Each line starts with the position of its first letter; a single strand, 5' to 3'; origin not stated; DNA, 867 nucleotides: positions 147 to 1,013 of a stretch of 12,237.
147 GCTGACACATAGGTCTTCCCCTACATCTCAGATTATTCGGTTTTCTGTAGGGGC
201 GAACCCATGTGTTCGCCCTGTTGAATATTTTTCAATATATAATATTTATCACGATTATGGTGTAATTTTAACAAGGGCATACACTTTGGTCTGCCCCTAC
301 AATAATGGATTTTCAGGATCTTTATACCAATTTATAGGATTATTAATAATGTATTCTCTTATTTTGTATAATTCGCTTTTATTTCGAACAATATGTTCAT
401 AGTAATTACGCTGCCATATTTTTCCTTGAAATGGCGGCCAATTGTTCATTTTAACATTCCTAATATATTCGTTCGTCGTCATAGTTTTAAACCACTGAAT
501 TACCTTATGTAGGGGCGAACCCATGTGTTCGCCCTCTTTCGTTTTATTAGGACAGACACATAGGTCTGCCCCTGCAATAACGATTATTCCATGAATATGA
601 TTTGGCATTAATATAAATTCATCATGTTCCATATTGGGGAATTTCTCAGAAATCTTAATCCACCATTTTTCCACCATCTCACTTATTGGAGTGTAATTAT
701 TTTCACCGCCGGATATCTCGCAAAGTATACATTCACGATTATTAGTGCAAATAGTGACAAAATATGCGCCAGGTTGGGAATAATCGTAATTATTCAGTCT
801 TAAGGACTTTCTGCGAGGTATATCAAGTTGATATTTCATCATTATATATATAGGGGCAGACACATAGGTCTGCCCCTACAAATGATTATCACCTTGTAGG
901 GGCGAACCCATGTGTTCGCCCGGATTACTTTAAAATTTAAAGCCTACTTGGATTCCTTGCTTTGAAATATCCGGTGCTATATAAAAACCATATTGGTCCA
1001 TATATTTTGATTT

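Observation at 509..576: RAYT transposase carries a REP doublet inserted in-frame inside its own coding sequence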

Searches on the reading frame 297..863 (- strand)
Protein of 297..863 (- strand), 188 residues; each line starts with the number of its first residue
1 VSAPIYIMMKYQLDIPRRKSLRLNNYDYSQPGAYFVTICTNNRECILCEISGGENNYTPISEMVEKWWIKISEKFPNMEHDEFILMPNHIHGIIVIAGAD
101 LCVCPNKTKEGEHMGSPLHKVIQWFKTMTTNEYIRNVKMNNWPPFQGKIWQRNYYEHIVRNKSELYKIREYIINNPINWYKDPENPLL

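Call 4: search_protein_families(library=pfam, proteins=[window:297-863:-], max_evalue=1)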
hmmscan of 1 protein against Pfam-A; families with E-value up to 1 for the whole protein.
window:297-863:- (188 aa): 1 family
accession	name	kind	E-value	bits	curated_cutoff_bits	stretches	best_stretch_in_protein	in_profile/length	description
PF01797.21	Y1_Tnp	-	0.00029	21.4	23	1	118-175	65-121/121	Transposase IS200 like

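Call 5: search_protein_families(library=ncbifam, proteins=[window:297-863:-], max_evalue=1)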
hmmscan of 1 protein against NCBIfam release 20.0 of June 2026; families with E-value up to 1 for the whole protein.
window:297-863:- (188 aa): 4 families
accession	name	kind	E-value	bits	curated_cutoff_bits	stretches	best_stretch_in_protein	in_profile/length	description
NF047646.1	REP_Tyr_transpos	equivalog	6.8e-14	52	80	1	29-177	7-132/146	REP-associated tyrosine transposase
NF033573.1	transpos_IS200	equivalog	0.016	15.4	55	1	110-172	72-124/126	IS200/IS605 family transposase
NF009804.0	PRK13288.1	equivalog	0.15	11.5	218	1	68-140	65-140/215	pyrophosphatase PpaX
NF005721.0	PRK07539.1-1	equivalog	0.19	10.9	308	1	31-62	96-123/292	NADH-quinone oxidoreductase subunit NuoE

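Call 6: find_homologous_proteins(query=window:297-863:-)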
Query window:297-863:- (188 aa): 7998 proteins with E <= 0.001 among 8000 candidates; the best 120 are listed.
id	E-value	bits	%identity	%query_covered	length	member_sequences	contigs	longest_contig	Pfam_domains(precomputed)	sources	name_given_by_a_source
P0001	2.7e-123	427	100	96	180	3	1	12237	-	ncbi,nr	ncbi:hypothetical protein ISS30_06590 [bacterium]|nr:hypothetical protein [bacterium]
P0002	7.1e-99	348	81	96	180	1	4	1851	PF01797.22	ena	-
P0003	4.6e-74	267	57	93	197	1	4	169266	PF01797.22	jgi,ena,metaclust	metaclust:\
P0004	1.8e-71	258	62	93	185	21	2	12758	PF01797.22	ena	-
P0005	8.9e-71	256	61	95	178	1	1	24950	PF01797.22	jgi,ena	-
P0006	3.4e-70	254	58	96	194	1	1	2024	-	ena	-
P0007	1.1e-69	252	62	93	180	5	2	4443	-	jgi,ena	jgi:putative transposase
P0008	1.3e-69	252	55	93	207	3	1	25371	-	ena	-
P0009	1.4e-69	252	55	93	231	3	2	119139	-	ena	-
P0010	1.5e-69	252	54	95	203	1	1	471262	-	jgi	jgi:REP element-mobilizing transposase RayT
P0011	1.5e-69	252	61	95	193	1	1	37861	PF01797.22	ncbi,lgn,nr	ncbi:MAG: hypothetical protein PHX78_09480 [bacterium]|nr:hypothetical protein [bacterium]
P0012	2.2e-69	251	57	95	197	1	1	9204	PF01797.22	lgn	-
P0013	2.6e-69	251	62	91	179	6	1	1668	PF01797.22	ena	-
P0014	5.3e-69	250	59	95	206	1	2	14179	PF01797.22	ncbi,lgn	-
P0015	5.5e-69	250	60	93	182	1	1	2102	-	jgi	-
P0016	8.3e-69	249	61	93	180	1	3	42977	PF01797.22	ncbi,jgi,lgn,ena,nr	ncbi:MAG TPA: hypothetical protein ENG70_00375 [Candidatus Cloacimonetes bacterium]|nr:hypothetical 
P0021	5.4e-68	247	56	95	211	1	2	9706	PF01797.22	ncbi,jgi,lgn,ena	-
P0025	1.8e-67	245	59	94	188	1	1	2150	PF01797.22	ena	-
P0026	2.1e-67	245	57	95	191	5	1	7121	PF01797.22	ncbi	-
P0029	3.7e-67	244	58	95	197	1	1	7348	PF01797.22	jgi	jgi:REP element-mobilizing transposase RayT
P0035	1.3e-66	242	55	95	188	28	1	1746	PF01797.22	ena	-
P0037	2.7e-66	241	56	93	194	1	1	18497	PF01797.22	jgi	jgi:REP element-mobilizing transposase RayT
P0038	3.5e-66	241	59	95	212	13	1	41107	PF01797.22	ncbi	-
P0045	1.2e-65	239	58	95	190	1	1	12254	PF01797.22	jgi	jgi:REP element-mobilizing transposase RayT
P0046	1.3e-65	239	47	93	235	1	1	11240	PF01797.22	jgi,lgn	jgi:REP element-mobilizing transposase RayT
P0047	1.8e-65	239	57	95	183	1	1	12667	PF01797.22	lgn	-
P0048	1.9e-65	238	62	90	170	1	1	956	PF01797.22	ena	-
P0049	3.1e-65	238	57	95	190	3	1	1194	PF01797.22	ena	-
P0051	3.5e-65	238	56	89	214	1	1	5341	PF01797.22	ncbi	-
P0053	4.3e-65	237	53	95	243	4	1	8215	PF01797.22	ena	-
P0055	5.6e-65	237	57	95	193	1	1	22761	PF01797.22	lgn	-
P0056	6.8e-65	237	56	94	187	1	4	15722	PF01797.22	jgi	jgi:putative transposase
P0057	7.2e-65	237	60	90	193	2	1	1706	PF01797.22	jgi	jgi:putative transposase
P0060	9.4e-65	236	58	93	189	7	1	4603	PF01797.22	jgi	-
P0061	1.0e-64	236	57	95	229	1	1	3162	PF01797.22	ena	-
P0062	1.3e-64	236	60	94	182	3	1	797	PF01797.22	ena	-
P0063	1.5e-64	236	56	90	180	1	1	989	PF01797.22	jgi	jgi:putative transposase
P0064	1.8e-64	235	55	95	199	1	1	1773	PF01797.22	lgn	-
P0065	2.0e-64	235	53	95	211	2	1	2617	PF01797.22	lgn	-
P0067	2.2e-64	235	56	90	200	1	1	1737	PF01797.22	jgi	jgi:putative transposase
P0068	2.5e-64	235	59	87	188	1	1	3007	PF01797.22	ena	-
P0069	2.7e-64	235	53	96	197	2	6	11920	PF01797.22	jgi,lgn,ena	-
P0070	2.8e-64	235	44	94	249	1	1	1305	PF01797.22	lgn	-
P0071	3.1e-64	235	55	93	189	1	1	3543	PF01797.22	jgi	-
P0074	3.6e-64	234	59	87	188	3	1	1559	PF01797.22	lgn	-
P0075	3.7e-64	234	55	95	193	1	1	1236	PF01797.22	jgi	jgi:REP element-mobilizing transposase RayT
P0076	3.8e-64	234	57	94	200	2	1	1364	PF01797.22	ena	-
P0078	4.1e-64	234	57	90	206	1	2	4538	PF01797.22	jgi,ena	-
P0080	4.9e-64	234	58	93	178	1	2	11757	PF01797.22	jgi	jgi:REP element-mobilizing transposase RayT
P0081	4.9e-64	234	57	90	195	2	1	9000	PF01797.22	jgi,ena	-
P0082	5.4e-64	234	58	93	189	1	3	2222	PF01797.22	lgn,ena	-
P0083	5.9e-64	234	60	95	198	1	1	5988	PF01797.22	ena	-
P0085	6.0e-64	234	58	95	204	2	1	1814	PF01797.22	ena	-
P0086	6.0e-64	234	49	91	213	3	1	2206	PF01797.22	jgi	jgi:REP element-mobilizing transposase RayT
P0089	7.4e-64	233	54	95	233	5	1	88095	PF01797.22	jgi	jgi:REP element-mobilizing transposase RayT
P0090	7.7e-64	233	55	89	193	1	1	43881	PF01797.22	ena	-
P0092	8.5e-64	233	60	95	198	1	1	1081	PF01797.22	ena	-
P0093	9.7e-64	233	57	98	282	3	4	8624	PF01797.22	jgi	jgi:putative transposase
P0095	1.2e-63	233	55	95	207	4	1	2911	PF01797.22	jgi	-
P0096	1.2e-63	233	56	94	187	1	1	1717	PF01797.22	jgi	jgi:putative transposase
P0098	1.6e-63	232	55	91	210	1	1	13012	PF01797.22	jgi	jgi:REP element-mobilizing transposase RayT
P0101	2.5e-63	232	57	93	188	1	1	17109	PF01797.22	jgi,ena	-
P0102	2.6e-63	231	57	91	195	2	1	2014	PF01797.22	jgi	-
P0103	2.7e-63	231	55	95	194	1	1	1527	PF01797.22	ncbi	-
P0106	4.3e-63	231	57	95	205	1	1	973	PF01797.22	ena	-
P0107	5.1e-63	231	58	94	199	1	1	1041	PF01797.22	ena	-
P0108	5.5e-63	230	48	93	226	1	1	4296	PF01797.22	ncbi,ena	-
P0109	5.6e-63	230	59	95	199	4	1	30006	PF01797.22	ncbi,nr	ncbi:MAG: hypothetical protein C4B58_11525 [Deltaproteobacteria bacterium]|nr:MAG: hypothetical prot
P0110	5.9e-63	230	56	95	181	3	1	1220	PF01797.22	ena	-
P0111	6.9e-63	230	55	94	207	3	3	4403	PF01797.22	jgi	-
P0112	7.5e-63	230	52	95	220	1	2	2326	PF01797.22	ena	-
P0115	9.3e-63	230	53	91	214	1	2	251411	PF01797.22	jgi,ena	-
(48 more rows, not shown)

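Call 9: search_solved_structures(query=A1, max_evalue=1, show_alignments=3)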
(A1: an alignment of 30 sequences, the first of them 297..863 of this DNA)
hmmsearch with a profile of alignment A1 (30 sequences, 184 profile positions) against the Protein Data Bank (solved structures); distinct sequences matched with E-value up to 1: 4.
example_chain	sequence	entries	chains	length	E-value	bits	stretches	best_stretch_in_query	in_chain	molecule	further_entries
4er8_A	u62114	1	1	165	5.1e-05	26.3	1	140-174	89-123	TnpArep for protein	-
3mej_A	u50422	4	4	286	0.12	15.3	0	9-44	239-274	transcriptional regulator ywtF | Putative transcriptional regulator ywtF | Polyisoprenyl-teichoic acid--peptidoglycan teichoic acid transferase TagT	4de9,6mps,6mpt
6uf5_A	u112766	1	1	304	0.24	14.3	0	9-40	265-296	Polyisoprenyl-teichoic acid--peptidoglycan teichoic acid transferase TagT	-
2vxa_A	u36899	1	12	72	0.75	12.7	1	78-139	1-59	DODECIN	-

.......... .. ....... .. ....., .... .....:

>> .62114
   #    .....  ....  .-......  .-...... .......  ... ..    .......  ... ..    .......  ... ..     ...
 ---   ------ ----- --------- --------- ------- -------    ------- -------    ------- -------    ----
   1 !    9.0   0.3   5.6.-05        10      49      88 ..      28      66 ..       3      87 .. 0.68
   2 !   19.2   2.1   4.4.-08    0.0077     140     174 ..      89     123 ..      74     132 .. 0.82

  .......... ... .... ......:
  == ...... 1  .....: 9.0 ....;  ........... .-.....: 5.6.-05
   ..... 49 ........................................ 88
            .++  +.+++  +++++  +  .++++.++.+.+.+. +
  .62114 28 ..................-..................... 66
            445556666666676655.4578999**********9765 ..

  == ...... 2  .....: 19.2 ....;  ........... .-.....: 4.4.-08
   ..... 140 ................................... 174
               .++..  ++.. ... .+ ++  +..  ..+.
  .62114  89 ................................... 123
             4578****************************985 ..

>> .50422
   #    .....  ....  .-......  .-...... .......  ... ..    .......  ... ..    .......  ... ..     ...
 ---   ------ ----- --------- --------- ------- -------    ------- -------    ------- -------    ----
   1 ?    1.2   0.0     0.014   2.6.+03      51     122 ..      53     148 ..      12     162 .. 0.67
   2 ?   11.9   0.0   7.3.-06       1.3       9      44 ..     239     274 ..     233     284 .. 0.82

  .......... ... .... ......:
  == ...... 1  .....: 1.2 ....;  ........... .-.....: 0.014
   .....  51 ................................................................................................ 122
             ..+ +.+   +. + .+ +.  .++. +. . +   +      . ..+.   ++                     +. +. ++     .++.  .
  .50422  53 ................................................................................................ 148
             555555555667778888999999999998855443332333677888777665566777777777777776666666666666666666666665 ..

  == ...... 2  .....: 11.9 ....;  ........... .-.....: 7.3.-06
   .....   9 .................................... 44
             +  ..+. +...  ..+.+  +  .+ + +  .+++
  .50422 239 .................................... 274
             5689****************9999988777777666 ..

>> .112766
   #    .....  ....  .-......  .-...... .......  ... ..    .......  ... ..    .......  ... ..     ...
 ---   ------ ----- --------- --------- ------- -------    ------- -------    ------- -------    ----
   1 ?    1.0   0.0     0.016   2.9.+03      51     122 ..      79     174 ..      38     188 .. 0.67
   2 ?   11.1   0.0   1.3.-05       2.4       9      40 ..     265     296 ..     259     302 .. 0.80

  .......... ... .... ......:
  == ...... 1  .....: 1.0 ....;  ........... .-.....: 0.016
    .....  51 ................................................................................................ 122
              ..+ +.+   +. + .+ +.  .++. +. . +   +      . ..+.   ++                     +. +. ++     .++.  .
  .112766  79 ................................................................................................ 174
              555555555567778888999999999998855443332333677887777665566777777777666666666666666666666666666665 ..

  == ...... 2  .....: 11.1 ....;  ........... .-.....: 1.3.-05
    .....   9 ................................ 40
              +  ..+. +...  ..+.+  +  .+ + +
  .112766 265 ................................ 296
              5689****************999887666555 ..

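Call 10: find_related_loci(query=A1, collection=genome_contigs, flank=3000)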
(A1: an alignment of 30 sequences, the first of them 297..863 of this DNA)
Query A1 (188 aa) in genome_contigs; peptide patterns used: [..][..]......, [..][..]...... (x = any residue, [..] = any of these).
600 stretches matched a pattern (row limit reached: there are more); 577 encode a relative of the query (tblastn E <= 1e-3); the best 80 are kept; 80 distinct loci.
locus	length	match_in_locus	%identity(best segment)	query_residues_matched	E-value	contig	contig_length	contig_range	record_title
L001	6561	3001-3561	57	8-186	3e-78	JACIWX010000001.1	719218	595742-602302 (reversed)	MAG: Chloroflexota bacterium isolate MAG-37 Chloroflexota_E3_bin22_Scaffold_1, whole genome shotgun sequence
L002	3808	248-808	59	9-182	1e-73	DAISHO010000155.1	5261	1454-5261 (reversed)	MAG TPA_asm: Thermodesulfovibrionales bacterium isolate CTOTU1358 NODE_1237_length_5261_cov_4.627353, whole genome shotg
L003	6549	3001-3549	56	18-186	2e-73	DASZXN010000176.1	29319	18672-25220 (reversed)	MAG TPA_asm: Phototrophicaceae bacterium isolate SMAG_U6184 k141_920070, whole genome shotgun sequence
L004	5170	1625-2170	61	8-186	1e-72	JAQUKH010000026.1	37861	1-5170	MAG: bacterium isolate STD1_102 NODE_2124_length_37861_cov_4.122913_Sandtown_D1, whole genome shotgun sequence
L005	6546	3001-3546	56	9-186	3e-72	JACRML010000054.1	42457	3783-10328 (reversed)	MAG: Deltaproteobacteria bacterium isolate NC_groundwater_1906_Pr3_S2p5_42_12 SR2-18-S2p5_coassembly_scaffold_136004, wh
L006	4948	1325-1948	54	9-182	6e-71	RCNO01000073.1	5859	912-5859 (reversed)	MAG: Bacteroidetes/Chlorobi group bacterium MS-B_bin-24 MS_under04191, whole genome shotgun sequence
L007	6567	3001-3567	58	2-186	3e-69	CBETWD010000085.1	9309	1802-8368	MAG TPA_asm: uncultured bacterium isolate SRR15668623_binner23_Refined_26 genome assembly, contig: ERZ26872896.1712, who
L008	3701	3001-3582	52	5-187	3e-69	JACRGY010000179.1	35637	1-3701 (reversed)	MAG: Nitrospirae bacterium isolate NC_groundwater_1763_Pr3_B-0.1um_44_11 SR-2_scaffold_141_3704595, whole genome shotgun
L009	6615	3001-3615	52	8-186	3e-68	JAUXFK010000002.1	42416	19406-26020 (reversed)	MAG: Deltaproteobacteria bacterium isolate CSMAG_2901 CSMAG_2901_k117_8482034_length_42416_cov_14.2946, whole genome sho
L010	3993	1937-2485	54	6-186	1e-67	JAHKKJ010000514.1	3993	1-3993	MAG: Deltaproteobacteria bacterium isolate CR_Sed_300A_bin.10 scaffold_1775, whole genome shotgun sequence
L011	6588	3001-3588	56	11-186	1e-67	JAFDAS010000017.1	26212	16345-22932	MAG: Deltaproteobacteria bacterium isolate AB_3033_Bin_88 AB_3033_Bin_88_scaffold_2459, whole genome shotgun sequence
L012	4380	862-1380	55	18-186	2e-67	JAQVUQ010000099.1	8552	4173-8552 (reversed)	MAG: bacterium isolate STF1_6 NODE_28162_length_8552_cov_3.510386_Sandtown_F1, whole genome shotgun sequence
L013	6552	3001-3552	53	8-187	4e-67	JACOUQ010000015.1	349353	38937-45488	MAG: Geobacter sp. isolate NC_groundwater_76_Ag_B-0.1um_57_74 GD18-4_B1_scaffold_595420, whole genome shotgun sequence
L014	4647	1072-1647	52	7-187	1e-66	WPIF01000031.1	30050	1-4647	MAG: Nitrospirae bacterium isolate X2_MetaBAT.7 scaffold_388, whole genome shotgun sequence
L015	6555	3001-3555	52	9-186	6e-66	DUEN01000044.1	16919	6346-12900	MAG TPA_asm: Caldilineae bacterium isolate J4 Contig44, whole genome shotgun sequence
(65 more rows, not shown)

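Call 28: predict_structure(alignment_id=A2)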
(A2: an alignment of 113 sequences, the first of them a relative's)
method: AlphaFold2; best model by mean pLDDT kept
length: 180 residues; sequences in the alignment: 113
mean_pLDDT: 81.9   pTM: 0.77
mean pLDDT of the five models: 81.9, 81.6, 80.7, 80.1, 79.5
residues with pLDDT >= 90: 99; 70-90: 38; 50-70: 16; < 50: 27
segments of 3 or more residues with pLDDT < 50: 1-11, 91-105
pLDDT, mean of each block of 10 residues (from residue 1): 42 52 82 94 86 97 91 94 88 46 55 94 97 91 90 88 95 92
secondary structure, 60 per line:
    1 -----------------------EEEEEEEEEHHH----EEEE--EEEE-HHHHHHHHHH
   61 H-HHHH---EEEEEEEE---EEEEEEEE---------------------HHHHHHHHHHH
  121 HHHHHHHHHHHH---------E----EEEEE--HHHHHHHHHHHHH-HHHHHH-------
elements in order: E24-32 E40-43 E46-49 H51-61 H63-66 E70-77 E81-88 H110-132 E147-151 H154-166 H168-173

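Call 33: fold_search(model_id=the predicted structure, library=pdb)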
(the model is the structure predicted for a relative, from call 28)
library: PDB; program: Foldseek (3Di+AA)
matches with E <= 10: 885; with E <= 0.001: 30
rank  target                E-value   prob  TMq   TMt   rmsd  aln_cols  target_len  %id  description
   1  4er8_A                3.9e-07  1.00  0.55  0.59   5.1       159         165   19  Structure of the REP associates tyrosine transposase bound to a REP hairpin (released 2012-08-15)
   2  2a6m_B                1.3e-06  1.00  0.48  0.57  14.5       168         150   15  Crystal Structure of the ISHp608 Transposase (released 2005-10-25)
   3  2xma_A                1.6e-06  1.00  0.49  0.62  13.4       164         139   14  DEINOCOCCUS RADIODURANS ISDRA2 TRANSPOSASE RIGHT END DNA COMPLEX (released 2010-10-13)
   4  2xma_E                1.7e-06  1.00  0.49  0.61  13.6       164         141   14  DEINOCOCCUS RADIODURANS ISDRA2 TRANSPOSASE RIGHT END DNA COMPLEX (released 2010-10-13)
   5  2f4f_A                1.7e-06  1.00  0.46  0.61  13.9       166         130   20  Crystal structure of IS200 transposase (released 2005-12-13)
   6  2xma_B                2.3e-06  1.00  0.49  0.64  10.6       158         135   13  DEINOCOCCUS RADIODURANS ISDRA2 TRANSPOSASE RIGHT END DNA COMPLEX (released 2010-10-13)
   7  2xqc_D                2.7e-06  1.00  0.50  0.66  11.2       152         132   13  DEINOCOCCUS RADIODURANS ISDRA2 TRANSPOSASE COMPLEXED WITH LEFT END RECOGNITION AND CLEAVAGE SITE AND ZN (released 2010-10-13)
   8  2vjv_A                2.7e-06  1.00  0.48  0.67   9.2       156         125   15  Crystal structure of the IS608 transposase in complex with left end 26-mer DNA hairpin and a 6-mer DNA representing th (released 2008-02-19)
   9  2xm3_A                2.9e-06  1.00  0.48  0.66   8.3       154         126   15  Deinococcus radiodurans ISDra2 Transposase Left end DNA complex (released 2010-10-13)
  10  2ec2_E                3.1e-06  1.00  0.45  0.62  12.0       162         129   19  Crystal structure of transposase from Sulfolobus tokodaii (released 2007-02-27)
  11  2vic_B                3.3e-06  1.00  0.50  0.68   8.5       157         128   15  CRYSTAL STRUCTURE OF THE ISHP608 TRANSPOSASE IN COMPLEX with Left end 26- mer DNA and manganese (released 2008-02-19)
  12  2vju_B                3.3e-06  1.00  0.47  0.61  12.9       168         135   14  Crystal structure of the IS608 transposase in complex with the complete Right end 35-mer DNA and manganese (released 2008-02-19)
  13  2xm3_D                3.5e-06  1.00  0.47  0.64   7.5       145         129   14  Deinococcus radiodurans ISDra2 Transposase Left end DNA complex (released 2010-10-13)
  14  2a6m_A                3.5e-06  1.00  0.47  0.64  10.5       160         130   15  Crystal Structure of the ISHp608 Transposase (released 2005-10-25)
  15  2xm3_C                4.0e-06  1.00  0.50  0.68   6.9       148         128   13  Deinococcus radiodurans ISDra2 Transposase Left end DNA complex (released 2010-10-13)
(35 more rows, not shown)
